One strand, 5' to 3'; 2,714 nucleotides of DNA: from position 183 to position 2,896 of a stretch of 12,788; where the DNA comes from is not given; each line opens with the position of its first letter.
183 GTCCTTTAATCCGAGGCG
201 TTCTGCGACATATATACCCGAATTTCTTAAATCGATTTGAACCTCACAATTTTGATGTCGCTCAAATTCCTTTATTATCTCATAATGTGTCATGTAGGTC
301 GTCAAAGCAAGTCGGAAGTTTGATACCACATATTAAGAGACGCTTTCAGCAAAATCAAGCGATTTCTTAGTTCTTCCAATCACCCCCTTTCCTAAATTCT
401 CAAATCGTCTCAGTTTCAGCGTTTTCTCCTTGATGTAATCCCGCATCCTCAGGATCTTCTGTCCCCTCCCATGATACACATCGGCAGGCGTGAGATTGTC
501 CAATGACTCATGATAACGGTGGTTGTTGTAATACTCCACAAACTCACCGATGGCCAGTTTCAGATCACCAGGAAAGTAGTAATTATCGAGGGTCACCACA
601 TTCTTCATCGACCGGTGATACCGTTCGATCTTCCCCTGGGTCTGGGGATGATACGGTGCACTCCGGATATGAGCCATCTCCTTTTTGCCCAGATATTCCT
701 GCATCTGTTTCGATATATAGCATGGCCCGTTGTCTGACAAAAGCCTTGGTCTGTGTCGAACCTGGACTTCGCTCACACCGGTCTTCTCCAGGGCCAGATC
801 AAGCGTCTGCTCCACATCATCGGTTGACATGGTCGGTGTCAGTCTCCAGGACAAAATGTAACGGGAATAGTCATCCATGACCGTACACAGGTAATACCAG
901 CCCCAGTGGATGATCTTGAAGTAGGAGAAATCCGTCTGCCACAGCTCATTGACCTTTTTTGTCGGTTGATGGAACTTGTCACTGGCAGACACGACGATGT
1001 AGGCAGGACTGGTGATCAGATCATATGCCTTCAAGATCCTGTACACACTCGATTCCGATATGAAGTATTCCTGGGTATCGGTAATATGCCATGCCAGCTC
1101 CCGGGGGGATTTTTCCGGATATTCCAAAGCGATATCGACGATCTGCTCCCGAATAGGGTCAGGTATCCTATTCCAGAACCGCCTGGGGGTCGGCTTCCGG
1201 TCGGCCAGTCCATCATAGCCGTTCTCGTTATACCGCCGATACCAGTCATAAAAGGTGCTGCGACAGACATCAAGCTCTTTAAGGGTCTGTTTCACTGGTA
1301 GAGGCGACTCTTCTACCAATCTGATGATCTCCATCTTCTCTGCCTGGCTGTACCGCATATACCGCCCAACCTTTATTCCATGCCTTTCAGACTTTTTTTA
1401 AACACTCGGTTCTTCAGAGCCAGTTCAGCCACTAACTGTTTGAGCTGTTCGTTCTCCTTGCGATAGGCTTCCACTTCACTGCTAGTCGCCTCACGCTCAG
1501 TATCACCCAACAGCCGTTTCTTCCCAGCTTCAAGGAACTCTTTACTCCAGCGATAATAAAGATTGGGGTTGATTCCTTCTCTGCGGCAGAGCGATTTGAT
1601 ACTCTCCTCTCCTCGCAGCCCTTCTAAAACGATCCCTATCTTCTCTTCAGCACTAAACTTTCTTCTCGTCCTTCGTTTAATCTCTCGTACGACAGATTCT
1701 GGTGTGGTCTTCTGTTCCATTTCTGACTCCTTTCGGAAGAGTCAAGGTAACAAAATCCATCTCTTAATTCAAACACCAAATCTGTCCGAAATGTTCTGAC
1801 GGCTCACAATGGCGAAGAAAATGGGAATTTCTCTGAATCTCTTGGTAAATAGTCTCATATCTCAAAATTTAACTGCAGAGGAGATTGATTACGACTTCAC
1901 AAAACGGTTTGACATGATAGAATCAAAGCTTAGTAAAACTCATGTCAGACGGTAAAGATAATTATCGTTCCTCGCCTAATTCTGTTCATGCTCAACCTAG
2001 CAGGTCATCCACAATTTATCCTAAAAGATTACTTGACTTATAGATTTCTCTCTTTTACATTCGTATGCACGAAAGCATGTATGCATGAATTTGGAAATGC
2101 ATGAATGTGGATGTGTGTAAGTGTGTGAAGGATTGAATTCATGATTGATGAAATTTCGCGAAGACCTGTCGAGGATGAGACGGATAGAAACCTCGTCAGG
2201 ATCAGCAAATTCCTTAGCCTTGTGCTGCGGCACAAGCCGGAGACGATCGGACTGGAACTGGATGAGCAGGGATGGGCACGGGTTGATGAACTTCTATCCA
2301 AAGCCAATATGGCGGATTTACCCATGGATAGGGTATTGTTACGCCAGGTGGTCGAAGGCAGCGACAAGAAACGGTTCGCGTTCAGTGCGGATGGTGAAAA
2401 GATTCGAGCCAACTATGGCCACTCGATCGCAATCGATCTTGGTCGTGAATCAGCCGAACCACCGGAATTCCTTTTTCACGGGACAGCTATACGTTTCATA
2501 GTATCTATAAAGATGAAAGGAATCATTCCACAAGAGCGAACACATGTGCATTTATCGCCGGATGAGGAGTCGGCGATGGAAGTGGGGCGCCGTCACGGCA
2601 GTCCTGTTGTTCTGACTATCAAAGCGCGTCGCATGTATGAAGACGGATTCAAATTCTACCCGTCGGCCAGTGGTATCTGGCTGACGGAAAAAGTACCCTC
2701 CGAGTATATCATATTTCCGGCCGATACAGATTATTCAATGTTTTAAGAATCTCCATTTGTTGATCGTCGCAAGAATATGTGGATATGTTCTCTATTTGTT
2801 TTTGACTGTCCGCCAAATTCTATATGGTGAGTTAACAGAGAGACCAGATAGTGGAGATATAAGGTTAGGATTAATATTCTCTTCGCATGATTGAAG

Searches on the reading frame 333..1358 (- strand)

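Call 3: search_protein_families(library=pfam, proteins=[window:333-1358:-], max_evalue=1)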
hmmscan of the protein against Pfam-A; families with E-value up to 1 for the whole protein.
window:333-1358:- (341 aa): 14 families
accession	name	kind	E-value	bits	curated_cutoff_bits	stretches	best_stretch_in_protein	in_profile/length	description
PF00665.32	rve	-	8.1e-25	87.5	32.6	1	135-238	3-102/102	Integrase core domain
PF13565.12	HTH_32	-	5.9e-19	68.8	33.7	1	35-109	1-73/73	Homeodomain-like domain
PF13384.12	HTH_23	-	7.4e-14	51.5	24.6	1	4-51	3-49/50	Homeodomain-like domain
PF13683.12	rve_3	-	7.8e-12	45.2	26.5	1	228-291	3-67/67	Integrase core domain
PF13518.12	HTH_28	-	1.2e-10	41.8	25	1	7-56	1-49/52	Helix-turn-helix domain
PF13551.12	HTH_29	-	2.7e-09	37.4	28.1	1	9-65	2-58/64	Winged helix-turn helix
PF13333.12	rve_2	-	2.6e-05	24.7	22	1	266-292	23-49/56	Integrase core domain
PF02796.21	HTH_7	-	6.5e-05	23.4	23.8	1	7-37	10-39/45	Helix-turn-helix domain of resolvase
PF01527.26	HTH_Tnp_1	-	8.5e-05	23.1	24.1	1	2-57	6-61/75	Transposase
PF04218.19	CENP-B_N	-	0.00053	20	21.2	1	7-40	11-43/53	CENP-B N-terminal DNA-binding domain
PF13011.12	LZ_Tnp_IS481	-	0.01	16.5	22.2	1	23-60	29-66/85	leucine-zipper of insertion element IS481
PF06056.18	Terminase_5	-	0.085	13.2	20.3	1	27-54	21-47/58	Putative ATPase subunit of terminase (gpP-like)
PF01498.24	HTH_Tnp_Tc3_2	-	0.11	13.2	31.5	1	71-114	2-44/72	Transposase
PF05043.19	Mga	-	0.25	12.4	21.1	0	95-111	37-53/87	Mga helix-turn-helix domain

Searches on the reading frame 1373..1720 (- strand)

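Call 3: search_protein_families(library=pfam, proteins=[window:1373-1720:-], max_evalue=1)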
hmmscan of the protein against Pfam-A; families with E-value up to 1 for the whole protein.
window:1373-1720:- (115 aa): 5 families
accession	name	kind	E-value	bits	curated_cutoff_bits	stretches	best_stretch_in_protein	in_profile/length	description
PF01527.26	HTH_Tnp_1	-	6.5e-15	55.6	24.1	1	17-98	2-75/75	Transposase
PF13518.12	HTH_28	-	0.0018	18.7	25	1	26-68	1-42/52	Helix-turn-helix domain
PF13384.12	HTH_23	-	0.029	14.6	24.6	1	28-66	8-45/50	Homeodomain-like domain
PF18114.7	Suv3_N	-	0.11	13.1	24.2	0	25-62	27-64/116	Suv3 helical N-terminal domain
PF07989.16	Cnn_1N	-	0.16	12.6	28.5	1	78-115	33-70/74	Centrosomin N-terminal motif 1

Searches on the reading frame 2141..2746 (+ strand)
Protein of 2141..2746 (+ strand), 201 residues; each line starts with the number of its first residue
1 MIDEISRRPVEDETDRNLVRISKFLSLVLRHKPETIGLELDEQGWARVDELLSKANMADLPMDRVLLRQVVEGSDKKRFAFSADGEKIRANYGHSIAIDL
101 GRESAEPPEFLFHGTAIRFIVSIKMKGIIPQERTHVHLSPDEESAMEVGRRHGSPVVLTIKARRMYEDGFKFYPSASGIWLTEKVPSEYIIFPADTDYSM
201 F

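Call 3: search_protein_families(library=pfam, proteins=[window:2141-2746:+], max_evalue=1)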
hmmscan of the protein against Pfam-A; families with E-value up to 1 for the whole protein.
window:2141-2746:+ (201 aa): 2 families
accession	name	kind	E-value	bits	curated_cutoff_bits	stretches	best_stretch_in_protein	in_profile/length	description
PF01885.22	PTS_2-RNA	-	6.5e-49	166.8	26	1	18-183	3-176/177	RNA 2'-phosphotransferase, Tpt1 / KptA family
PF20271.3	CATASP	-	0.1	12.9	29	1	37-70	11-44/86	CATRA-Associated Small Protein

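Call 4: search_protein_families(library=ncbifam, proteins=[window:2141-2746:+], max_evalue=1)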
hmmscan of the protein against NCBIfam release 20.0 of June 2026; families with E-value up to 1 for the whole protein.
window:2141-2746:+ (201 aa): 4 families
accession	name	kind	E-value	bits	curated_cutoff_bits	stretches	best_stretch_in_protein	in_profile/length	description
NF002014.0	PRK00819.1-4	equivalog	5.9e-72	241.3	239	1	15-191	3-179/182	RNA 2'-phosphotransferase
NF002012.0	PRK00819.1-1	equivalog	1.5e-53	181.3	233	1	15-190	6-182/184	RNA 2'-phosphotransferase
NF002013.0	PRK00819.1-2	equivalog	9.5e-50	168.7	231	1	17-191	6-179/183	RNA 2'-phosphotransferase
NF002015.0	PRK00819.1-5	equivalog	1.5e-32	112.8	279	1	16-191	32-205/210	RNA 2'-phosphotransferase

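Call 5: search_protein_families(library=padloc, proteins=[window:2141-2746:+], max_evalue=1)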
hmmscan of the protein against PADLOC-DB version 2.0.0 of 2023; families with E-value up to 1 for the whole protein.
window:2141-2746:+ (201 aa): 0 families
